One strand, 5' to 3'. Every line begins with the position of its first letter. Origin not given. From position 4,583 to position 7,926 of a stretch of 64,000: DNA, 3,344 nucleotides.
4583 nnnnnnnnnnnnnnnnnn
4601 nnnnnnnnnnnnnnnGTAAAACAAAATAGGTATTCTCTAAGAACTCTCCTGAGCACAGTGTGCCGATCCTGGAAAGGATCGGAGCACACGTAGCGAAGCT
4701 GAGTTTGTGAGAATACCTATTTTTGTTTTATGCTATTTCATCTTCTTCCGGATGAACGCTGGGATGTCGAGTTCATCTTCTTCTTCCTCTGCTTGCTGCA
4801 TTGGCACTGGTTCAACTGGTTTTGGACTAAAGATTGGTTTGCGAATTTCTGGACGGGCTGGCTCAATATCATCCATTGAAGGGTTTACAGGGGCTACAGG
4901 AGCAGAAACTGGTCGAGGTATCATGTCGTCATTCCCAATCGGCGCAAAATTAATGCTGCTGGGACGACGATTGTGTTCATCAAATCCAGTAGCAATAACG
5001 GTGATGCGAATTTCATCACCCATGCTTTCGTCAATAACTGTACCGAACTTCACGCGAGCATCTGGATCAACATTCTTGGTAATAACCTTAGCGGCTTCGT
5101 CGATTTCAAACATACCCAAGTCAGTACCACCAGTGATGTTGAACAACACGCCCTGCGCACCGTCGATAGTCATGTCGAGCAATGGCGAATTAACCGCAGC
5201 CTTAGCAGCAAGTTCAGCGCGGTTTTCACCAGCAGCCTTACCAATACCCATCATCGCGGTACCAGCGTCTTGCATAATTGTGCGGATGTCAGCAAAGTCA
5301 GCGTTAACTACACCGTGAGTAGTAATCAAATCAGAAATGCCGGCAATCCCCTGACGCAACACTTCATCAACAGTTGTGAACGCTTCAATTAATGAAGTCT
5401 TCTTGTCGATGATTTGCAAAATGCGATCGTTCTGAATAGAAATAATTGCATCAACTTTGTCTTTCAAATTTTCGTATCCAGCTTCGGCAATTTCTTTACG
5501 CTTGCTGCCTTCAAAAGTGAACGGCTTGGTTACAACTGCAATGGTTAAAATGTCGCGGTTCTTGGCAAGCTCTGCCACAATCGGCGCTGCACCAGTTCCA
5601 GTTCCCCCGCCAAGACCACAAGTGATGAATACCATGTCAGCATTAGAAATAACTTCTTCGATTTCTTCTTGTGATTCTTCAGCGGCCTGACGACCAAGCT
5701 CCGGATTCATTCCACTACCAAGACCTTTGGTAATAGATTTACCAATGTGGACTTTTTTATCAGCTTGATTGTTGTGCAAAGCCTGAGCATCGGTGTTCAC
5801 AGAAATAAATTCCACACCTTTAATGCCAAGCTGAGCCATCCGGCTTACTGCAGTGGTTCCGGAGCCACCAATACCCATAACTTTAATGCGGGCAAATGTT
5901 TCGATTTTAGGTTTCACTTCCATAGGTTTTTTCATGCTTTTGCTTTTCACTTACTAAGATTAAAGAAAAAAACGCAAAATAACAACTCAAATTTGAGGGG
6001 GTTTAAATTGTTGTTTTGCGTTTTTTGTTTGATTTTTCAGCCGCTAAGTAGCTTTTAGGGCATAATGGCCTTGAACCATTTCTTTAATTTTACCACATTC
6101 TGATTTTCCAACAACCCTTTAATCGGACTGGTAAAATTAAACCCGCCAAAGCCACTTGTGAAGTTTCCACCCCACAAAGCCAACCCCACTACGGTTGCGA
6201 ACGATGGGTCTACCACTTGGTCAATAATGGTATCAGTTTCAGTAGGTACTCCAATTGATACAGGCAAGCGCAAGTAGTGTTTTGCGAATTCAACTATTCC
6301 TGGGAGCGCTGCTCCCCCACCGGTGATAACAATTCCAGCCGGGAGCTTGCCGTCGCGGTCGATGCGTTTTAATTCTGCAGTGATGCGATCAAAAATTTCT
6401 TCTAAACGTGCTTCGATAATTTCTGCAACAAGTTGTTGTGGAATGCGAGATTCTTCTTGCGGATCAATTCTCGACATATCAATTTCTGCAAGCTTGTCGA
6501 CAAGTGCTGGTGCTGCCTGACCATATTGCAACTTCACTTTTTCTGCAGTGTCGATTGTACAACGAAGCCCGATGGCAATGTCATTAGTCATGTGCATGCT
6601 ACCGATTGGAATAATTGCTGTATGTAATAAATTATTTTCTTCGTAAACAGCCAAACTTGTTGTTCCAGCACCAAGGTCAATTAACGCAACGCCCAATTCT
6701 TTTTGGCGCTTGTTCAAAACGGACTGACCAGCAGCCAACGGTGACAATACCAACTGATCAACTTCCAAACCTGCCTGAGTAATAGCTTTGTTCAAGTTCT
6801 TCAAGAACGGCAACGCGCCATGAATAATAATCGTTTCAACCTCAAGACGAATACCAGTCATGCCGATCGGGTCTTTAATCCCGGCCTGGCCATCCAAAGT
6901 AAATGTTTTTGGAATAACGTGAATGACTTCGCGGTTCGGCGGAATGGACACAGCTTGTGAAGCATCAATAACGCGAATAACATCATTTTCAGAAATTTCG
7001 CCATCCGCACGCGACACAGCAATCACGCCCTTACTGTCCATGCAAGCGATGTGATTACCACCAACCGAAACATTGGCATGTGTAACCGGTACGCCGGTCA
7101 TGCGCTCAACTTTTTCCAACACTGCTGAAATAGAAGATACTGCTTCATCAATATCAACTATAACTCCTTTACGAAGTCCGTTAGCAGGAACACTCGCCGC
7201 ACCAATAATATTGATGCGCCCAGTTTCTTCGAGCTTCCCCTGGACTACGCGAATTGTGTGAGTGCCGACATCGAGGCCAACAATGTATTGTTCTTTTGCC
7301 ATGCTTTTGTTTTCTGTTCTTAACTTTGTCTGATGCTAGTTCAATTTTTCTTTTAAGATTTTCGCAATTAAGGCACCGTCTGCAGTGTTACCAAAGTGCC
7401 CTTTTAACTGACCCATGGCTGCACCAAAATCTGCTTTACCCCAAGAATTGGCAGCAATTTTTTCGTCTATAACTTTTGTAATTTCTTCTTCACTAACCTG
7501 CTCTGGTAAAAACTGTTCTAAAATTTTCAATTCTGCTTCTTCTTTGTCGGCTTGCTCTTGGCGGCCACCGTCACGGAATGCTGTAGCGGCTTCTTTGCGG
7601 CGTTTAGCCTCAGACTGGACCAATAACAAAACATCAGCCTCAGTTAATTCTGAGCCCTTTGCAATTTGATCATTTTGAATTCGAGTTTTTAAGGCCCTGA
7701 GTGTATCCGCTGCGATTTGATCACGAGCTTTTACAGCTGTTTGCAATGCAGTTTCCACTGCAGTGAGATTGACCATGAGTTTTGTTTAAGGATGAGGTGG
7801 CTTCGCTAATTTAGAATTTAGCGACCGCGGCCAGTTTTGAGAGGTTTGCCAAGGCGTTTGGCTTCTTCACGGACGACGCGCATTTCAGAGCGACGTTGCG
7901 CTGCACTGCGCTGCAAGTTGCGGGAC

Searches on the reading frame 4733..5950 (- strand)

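Call 32: search_protein_families(library=pfam, proteins=[window:4733-5950:-], max_evalue=0.00001)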
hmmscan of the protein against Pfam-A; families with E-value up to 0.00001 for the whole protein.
window:4733-5950:- (405 aa): 2 families
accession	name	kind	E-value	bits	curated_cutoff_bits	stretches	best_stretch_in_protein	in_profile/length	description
PF00091.31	Tubulin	-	5.4e-46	157.7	33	1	21-182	1-190/190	Tubulin/FtsZ family, GTPase domain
PF12327.13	FtsZ_C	-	6.1e-37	126.3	27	1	230-324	1-95/95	FtsZ family, C-terminal domain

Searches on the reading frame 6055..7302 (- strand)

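Call 32: search_protein_families(library=pfam, proteins=[window:6055-7302:-], max_evalue=0.00001)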
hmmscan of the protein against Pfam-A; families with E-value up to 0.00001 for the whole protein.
window:6055-7302:- (415 aa): 4 families
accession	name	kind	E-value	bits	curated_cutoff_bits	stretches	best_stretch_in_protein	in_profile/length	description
PF14450.12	FtsA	-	1e-35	123.3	31.8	1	206-373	1-127/127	Cell division protein FtsA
PF02491.25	SHS2_FTSA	-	1.1e-28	99.8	25.4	1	82-160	1-78/79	SHS2 domain inserted in FTSA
PF06723.19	MreB_Mbl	-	4.9e-11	42.5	27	1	184-351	126-304/327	MreB/Mbl protein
PF11104.14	PilM_2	-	1.4e-08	34.5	27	0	194-259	171-236/340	Type IV pilus assembly protein PilM;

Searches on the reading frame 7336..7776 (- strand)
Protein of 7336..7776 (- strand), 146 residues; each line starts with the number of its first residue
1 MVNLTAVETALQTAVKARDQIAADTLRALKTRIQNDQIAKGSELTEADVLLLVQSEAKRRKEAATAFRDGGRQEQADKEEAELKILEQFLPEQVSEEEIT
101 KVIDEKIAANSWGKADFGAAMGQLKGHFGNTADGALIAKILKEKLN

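Call 32: search_protein_families(library=pfam, proteins=[window:7336-7776:-], max_evalue=0.00001)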
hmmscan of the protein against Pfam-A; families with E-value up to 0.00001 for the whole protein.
window:7336-7776:- (146 aa): 1 family
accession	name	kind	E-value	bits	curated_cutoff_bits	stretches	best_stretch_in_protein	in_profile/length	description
PF09424.15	YqeY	-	1.2e-34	119.9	27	1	7-145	4-143/143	Yqey-like protein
